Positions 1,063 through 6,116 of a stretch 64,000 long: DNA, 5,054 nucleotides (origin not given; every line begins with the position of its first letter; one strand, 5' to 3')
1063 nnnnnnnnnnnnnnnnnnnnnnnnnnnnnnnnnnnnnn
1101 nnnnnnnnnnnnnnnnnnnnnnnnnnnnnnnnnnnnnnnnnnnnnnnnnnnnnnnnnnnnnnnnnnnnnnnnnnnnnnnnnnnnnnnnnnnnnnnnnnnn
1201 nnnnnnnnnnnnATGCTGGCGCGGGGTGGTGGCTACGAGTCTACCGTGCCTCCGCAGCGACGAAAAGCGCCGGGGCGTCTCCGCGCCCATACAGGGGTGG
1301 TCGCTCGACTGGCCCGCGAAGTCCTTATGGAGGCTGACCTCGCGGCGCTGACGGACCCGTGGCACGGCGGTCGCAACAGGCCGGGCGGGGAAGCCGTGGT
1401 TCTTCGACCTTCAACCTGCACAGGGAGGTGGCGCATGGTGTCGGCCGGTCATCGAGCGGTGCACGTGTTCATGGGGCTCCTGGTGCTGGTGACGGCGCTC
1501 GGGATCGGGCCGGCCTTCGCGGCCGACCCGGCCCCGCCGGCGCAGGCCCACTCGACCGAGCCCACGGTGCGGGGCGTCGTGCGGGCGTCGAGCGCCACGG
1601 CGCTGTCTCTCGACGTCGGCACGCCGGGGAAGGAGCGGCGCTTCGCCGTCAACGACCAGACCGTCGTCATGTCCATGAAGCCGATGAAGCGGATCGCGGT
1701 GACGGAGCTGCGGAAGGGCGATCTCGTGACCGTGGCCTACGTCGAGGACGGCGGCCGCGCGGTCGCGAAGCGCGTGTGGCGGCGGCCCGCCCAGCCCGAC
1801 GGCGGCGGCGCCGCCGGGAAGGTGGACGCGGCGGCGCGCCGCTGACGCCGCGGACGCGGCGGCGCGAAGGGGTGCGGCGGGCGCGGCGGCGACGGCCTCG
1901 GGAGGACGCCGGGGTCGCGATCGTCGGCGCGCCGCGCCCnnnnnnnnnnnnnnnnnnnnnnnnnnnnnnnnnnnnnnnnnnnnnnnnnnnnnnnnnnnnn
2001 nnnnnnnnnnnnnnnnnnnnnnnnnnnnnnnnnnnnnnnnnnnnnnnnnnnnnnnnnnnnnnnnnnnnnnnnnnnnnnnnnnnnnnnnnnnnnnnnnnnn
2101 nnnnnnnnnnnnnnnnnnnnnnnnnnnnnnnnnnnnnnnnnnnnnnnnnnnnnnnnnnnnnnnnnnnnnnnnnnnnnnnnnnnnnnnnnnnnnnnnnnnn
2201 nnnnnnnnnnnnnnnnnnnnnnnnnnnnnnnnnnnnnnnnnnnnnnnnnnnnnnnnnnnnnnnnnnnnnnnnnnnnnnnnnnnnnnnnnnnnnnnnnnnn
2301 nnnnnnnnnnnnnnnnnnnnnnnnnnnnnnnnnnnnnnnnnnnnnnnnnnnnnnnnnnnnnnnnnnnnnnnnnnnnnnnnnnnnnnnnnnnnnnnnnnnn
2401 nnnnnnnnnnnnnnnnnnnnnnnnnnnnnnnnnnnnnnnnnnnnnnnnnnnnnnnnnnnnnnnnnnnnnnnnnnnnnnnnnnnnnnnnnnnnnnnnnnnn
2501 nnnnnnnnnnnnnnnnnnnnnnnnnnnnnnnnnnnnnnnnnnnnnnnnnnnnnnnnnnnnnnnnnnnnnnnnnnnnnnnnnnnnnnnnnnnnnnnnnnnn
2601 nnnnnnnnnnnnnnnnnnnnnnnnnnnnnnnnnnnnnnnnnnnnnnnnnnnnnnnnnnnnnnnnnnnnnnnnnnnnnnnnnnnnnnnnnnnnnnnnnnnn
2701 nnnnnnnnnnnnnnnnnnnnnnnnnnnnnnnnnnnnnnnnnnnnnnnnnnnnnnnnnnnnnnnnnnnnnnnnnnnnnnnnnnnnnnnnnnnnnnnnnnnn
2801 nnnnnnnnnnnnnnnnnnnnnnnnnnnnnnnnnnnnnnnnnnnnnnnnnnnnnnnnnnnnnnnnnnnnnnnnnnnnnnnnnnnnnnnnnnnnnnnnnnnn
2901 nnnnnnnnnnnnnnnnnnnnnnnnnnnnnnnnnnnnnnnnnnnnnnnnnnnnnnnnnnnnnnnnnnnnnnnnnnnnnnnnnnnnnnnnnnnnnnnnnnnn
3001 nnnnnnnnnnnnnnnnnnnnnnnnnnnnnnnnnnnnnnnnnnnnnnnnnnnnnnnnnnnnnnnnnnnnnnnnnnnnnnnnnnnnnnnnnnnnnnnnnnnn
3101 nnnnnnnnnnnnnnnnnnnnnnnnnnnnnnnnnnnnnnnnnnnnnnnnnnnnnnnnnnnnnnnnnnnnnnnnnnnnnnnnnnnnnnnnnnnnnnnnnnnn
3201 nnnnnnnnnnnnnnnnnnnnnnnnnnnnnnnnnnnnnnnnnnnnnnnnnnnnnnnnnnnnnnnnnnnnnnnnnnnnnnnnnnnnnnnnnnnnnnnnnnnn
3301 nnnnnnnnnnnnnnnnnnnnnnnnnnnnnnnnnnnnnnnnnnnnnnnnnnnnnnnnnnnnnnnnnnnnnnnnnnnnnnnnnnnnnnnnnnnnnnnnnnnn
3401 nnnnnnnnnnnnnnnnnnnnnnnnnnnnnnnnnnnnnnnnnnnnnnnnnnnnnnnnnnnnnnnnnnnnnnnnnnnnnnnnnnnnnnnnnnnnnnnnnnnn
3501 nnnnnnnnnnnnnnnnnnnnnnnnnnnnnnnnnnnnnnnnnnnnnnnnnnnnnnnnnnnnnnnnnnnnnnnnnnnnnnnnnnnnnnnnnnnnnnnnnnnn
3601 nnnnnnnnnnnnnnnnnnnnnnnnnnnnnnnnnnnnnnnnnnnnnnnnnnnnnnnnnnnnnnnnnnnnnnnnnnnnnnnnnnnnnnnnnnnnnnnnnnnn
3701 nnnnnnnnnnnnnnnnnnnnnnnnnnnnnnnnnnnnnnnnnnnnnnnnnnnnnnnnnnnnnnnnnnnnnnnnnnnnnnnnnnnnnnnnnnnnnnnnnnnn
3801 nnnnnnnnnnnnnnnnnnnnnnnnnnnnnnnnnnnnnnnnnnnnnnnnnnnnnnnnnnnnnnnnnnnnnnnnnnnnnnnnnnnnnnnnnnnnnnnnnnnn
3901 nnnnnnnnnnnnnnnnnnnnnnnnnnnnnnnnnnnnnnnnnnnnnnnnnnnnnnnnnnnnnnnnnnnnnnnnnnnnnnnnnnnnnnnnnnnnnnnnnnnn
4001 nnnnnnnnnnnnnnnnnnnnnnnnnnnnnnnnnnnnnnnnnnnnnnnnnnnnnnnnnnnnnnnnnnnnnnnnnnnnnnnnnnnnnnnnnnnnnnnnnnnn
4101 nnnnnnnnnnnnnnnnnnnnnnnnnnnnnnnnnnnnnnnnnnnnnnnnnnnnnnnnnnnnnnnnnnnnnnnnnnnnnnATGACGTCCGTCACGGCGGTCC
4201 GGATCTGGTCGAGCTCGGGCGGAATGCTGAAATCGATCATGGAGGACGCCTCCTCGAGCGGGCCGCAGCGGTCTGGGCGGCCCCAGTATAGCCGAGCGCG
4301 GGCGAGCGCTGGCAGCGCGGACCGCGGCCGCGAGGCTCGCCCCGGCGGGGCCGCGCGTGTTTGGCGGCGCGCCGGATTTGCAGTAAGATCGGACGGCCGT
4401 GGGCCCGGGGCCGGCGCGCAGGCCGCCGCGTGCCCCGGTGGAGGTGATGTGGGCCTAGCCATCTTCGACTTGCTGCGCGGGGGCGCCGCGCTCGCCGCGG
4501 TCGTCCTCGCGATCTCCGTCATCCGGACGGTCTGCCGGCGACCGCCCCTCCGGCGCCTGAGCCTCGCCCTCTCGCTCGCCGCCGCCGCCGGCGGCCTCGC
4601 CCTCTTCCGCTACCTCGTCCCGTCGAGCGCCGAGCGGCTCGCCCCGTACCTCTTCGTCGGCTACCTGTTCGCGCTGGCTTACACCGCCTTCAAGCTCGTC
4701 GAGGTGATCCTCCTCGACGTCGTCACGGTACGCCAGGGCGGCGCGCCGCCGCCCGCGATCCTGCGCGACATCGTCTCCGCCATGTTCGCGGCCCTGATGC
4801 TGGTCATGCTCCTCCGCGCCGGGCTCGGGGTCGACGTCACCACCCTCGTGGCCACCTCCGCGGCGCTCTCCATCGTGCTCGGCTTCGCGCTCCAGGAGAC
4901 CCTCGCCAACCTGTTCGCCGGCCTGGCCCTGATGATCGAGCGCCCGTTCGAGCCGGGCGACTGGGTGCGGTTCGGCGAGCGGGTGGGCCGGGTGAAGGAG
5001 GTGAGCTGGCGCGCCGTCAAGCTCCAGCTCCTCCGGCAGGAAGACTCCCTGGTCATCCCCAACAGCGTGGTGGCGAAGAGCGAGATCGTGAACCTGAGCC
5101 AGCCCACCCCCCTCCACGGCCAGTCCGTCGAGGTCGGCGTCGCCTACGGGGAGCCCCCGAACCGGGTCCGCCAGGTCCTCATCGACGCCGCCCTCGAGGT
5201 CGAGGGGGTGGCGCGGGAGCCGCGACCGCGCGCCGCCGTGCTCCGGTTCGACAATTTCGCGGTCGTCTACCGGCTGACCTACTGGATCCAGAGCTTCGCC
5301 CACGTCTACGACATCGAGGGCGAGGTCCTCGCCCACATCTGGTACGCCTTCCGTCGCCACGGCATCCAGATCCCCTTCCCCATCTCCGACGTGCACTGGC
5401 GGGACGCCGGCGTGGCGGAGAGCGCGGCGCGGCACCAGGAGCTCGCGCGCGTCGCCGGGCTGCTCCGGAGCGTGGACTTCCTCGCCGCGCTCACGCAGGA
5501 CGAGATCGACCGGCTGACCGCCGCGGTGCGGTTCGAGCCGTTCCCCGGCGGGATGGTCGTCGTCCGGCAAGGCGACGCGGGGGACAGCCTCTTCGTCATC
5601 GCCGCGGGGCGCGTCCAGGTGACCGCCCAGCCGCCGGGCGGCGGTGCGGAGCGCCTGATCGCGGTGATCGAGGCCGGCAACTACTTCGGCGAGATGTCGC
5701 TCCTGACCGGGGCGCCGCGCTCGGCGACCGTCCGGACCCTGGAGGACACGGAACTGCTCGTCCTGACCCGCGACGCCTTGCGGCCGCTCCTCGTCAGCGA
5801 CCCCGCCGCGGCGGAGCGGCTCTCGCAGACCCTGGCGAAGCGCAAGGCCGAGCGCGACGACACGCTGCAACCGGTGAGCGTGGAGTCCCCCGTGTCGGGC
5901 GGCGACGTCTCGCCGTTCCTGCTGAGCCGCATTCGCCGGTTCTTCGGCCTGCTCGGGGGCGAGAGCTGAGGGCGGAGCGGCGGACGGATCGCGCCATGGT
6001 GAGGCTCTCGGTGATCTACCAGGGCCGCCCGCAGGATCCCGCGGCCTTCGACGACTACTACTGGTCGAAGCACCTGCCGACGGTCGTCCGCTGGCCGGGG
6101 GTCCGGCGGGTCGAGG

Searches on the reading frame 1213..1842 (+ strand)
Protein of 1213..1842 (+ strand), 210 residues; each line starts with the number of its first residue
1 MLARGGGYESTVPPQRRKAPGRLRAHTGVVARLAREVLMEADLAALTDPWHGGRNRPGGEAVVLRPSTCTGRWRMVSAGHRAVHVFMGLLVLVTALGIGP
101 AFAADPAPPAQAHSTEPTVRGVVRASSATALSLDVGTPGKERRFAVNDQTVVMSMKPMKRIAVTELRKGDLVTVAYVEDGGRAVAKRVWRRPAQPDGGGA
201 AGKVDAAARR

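Call 56: search_protein_families(library=pfam, alignment_id=A6, max_evalue=0.00001)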
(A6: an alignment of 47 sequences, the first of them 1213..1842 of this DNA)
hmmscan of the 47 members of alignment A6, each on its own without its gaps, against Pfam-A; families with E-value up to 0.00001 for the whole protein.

A. member 1, window:1213-1842:+ (210 aa): 0 families

B. families by the number of members that match (of 47 scanned): 63 families (the first 25 are shown)
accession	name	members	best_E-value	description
PF00441.29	Acyl-CoA_dh_1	4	6.6e-57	Acyl-CoA dehydrogenase, C-terminal domain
PF02771.21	Acyl-CoA_dh_N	4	2.9e-24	Acyl-CoA dehydrogenase, N-terminal domain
PF02770.24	Acyl-CoA_dh_M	4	1.4e-22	Acyl-CoA dehydrogenase, middle domain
PF08028.16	Acyl-CoA_dh_2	3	2.6e-26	Acyl-CoA dehydrogenase, C-terminal domain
PF00107.32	ADH_zinc_N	2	2.7e-31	Zinc-binding dehydrogenase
PF13602.12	ADH_zinc_N_2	2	1.3e-28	Zinc-binding dehydrogenase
PF08240.17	ADH_N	2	9.1e-28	Alcohol dehydrogenase GroES-like domain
PF00501.34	AMP-binding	1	4.9e-77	AMP-binding enzyme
PF13458.12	Peripla_BP_6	1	2.6e-76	Periplasmic binding protein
PF00912.28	Transgly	1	6.1e-62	Transglycosylase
PF00909.26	Ammonium_transp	1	7e-58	Ammonium Transporter Family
PF00459.30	Inositol_P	1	4.1e-54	Inositol monophosphatase family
PF00069.31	Pkinase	1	6.2e-53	Protein kinase domain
PF13561.12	adh_short_C2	1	1.5e-50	Enoyl-(Acyl carrier protein) reductase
PF01636.29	APH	1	1.2e-48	Phosphotransferase enzyme family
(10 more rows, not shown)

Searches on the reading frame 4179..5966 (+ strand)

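Call 79: search_protein_families(library=pfam, proteins=[window:4179-5966:+], max_evalue=0.0001)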
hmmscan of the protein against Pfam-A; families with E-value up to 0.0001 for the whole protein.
window:4179-5966:+ (596 aa): 3 families
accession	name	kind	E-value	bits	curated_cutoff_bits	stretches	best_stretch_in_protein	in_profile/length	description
PF00027.35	cNMP_binding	-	5.1e-21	74.9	27.5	1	454-539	3-87/89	Cyclic nucleotide-binding domain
PF00924.24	MS_channel_2nd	-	9.8e-15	54.9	20.2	1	241-307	2-67/68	Mechanosensitive ion channel, beta-domain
PF21082.3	MS_channel_3rd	-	1.7e-14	54.4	21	1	317-398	3-88/88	Mechanosensitive ion channel MscS, C-terminal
